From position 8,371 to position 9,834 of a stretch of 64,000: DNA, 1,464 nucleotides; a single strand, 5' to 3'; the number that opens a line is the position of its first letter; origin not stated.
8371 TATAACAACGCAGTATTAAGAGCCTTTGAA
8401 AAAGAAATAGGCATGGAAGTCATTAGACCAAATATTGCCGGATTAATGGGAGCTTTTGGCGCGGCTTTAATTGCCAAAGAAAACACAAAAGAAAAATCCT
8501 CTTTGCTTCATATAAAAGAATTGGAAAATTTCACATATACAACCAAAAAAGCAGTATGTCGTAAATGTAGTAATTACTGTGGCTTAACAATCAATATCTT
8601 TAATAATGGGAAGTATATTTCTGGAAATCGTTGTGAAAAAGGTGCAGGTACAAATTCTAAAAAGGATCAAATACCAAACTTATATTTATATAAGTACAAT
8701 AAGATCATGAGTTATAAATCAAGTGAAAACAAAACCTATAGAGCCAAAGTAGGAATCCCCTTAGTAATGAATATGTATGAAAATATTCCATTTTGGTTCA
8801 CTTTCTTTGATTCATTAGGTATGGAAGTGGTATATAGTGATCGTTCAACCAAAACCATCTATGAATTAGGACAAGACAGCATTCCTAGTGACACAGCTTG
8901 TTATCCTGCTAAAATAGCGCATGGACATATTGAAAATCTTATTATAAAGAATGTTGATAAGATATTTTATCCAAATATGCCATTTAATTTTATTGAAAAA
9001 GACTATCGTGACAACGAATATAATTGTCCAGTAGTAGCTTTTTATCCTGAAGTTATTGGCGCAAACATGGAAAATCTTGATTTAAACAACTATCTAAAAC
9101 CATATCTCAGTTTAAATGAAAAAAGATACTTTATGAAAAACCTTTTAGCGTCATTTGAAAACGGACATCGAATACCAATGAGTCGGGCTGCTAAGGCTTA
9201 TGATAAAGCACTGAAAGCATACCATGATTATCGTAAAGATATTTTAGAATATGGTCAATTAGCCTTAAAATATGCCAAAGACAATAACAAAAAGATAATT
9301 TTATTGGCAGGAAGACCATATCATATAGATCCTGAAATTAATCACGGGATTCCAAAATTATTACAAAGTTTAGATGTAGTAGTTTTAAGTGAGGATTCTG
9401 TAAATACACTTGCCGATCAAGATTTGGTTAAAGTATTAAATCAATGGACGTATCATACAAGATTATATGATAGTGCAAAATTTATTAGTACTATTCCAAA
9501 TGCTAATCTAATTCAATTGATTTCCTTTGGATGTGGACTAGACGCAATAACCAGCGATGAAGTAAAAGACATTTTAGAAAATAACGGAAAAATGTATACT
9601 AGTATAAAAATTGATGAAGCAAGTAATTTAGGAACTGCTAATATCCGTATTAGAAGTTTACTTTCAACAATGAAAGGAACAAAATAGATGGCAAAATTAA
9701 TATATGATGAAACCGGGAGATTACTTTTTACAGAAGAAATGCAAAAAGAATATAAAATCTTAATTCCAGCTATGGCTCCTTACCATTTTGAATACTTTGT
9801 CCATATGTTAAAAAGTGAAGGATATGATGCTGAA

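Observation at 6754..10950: Translationally coupled tandem-ATPase 'activase' plus HgdB/DCCP-like partner of unknown substrate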

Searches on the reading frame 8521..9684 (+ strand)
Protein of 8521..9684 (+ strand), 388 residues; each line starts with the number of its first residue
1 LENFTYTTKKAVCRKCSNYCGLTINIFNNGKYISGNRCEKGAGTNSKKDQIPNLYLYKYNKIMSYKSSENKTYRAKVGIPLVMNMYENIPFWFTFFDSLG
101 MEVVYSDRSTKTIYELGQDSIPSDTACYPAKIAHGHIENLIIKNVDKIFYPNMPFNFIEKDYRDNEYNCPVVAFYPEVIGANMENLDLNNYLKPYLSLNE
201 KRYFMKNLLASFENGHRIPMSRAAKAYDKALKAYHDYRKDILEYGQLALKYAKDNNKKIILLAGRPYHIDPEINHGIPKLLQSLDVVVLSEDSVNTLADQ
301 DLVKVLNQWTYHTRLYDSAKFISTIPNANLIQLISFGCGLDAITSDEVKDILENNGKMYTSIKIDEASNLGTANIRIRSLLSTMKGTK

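Call 61: predict_structure(alignment_id=A4)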
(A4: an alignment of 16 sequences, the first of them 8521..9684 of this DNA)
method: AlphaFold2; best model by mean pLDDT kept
length: 388 residues; sequences in the alignment: 16
mean_pLDDT: 75.8   pTM: 0.76
mean pLDDT of the five models: 75.8, 75.4, 74.1, 73.0, 70.9
residues with pLDDT >= 90: 106; 70-90: 161; 50-70: 86; < 50: 35
segments of 3 or more residues with pLDDT < 50: 39-47, 163-174, 301-308
pLDDT, mean of each block of 10 residues (from residue 1): 73 64 75 56 48 93 92 92 83 94 89 79 63 84 89 55 42 49 66 63 81 74 92 92 94 93 85 81 89 69 46 80 91 69 77 90 63 75 61
secondary structure, 60 per line:
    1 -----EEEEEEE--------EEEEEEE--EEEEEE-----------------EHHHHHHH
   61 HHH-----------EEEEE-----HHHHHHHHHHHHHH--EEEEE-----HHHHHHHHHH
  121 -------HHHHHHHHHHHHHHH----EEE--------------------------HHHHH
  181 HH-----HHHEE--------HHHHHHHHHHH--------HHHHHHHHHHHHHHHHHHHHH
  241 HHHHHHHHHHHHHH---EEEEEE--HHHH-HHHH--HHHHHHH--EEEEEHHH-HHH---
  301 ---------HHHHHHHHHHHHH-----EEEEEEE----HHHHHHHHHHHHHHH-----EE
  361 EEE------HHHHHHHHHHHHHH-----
elements in order: E6-12 E21-27 E30-35 H54-63 E75-79 H85-98 E101-105 H111-120 H128-142 E147-149 H176-182 H201-211 H220-254 E258-263 H266-269 H271-274 H277-283 E286-290 H310-322 E328-334 H339-353 E359-363 H370-383

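Call 63: fold_search(model_id=the predicted structure, library=pdb)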
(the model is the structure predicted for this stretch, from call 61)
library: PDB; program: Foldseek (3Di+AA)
matches with E <= 10: 1091; with E <= 0.001: 3
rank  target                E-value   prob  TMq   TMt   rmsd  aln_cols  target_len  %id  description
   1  3o3m_B                1.5e-05  1.00  0.43  0.44   9.9       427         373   13  (R)-2-Hydroxyisocaproyl-CoA Dehydratase (released 2011-03-16)
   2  9g87_B                1.9e-04  1.00  0.44  0.44  10.1       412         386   11  3-methylbenzoyl-CoA reductase from Thauera chlorobenzoica (subunits MbdON ) (released 2026-02-04)
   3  2ogw_A                7.2e-04  0.87  0.19  0.27  14.5       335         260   10  Structure of ABC type zinc transporter from E. coli (released 2007-03-06)
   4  2prs_A                1.9e-03  0.69  0.18  0.24  13.5       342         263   10  Structure and metal binding properties of ZnuA, a periplasmic zinc transporter from Escherichia coli (released 2007-06-05)
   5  2osv_A                2.2e-03  0.80  0.20  0.27  13.3       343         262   10  Crystal Structure of ZnuA from E. coli (released 2007-04-17)
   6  2ps0_A                2.2e-03  0.63  0.18  0.24  14.2       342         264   10  Structure and metal binding properties of ZnuA, a periplasmic zinc transporter from Escherichia coli (released 2007-06-05)
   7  3knz_A                2.4e-03  0.69  0.19  0.22  16.6       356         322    8  Crystal structure of Putative sugar binding protein (NP_459565.1) from Salmonella typhimurium LT2 at 2.50 A resolution (released 2009-12-01)
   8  2osv_B                3.8e-03  0.69  0.19  0.26  12.8       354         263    9  Crystal Structure of ZnuA from E. coli (released 2007-04-17)
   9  8uu8_v                3.8e-03  0.66  0.22  0.21  15.2       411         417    9  Cryo-EM structure of the Listeria innocua 70S ribosome (head-swiveled) in complex with HflXr and pe/E-tRNA (structure  (released 2024-02-28)
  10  1moq                  5.6e-03  0.41  0.19  0.20  17.7       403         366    9  ISOMERASE DOMAIN OF GLUCOSAMINE 6-PHOSPHATE SYNTHASE COMPLEXED WITH GLUCOSAMINE 6-PHOSPHATE (released 1998-10-07)
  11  3ooj_A                5.9e-03  0.35  0.20  0.15  20.4       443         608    8  C1A mutant of E. coli GlmS in complex with glucose-6P and glutamate (released 2011-10-19)
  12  7dnr_B                6.3e-03  0.44  0.18  0.20  16.4       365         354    8  Crystal Structure of Zn-bound SIS Domain of Glucosamine-6-P Synthase from E. coli (released 2021-12-15)
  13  3slr                  6.6e-03  0.33  0.17  0.18  22.3       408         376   10  Crystal structure of N-terminal part of the protein BF1531 from Bacteroides fragilis containing phosphatase domain compl (released 2011-07-20)
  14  7zst_B                7.0e-03  0.60  0.17  0.19  16.1       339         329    8  Crystal Structure of truncated aspartate transcarbamoylase from Plasmodium falciparum in complex with FLA-01 (released 2022-08-24)
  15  6svm_B                7.0e-03  0.30  0.19  0.12  22.7       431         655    9  Crystal structure of human GFAT-1 in complex with Glucose-6-Phosphate, L-Glu, and UDP-GalNAc (released 2020-01-15)
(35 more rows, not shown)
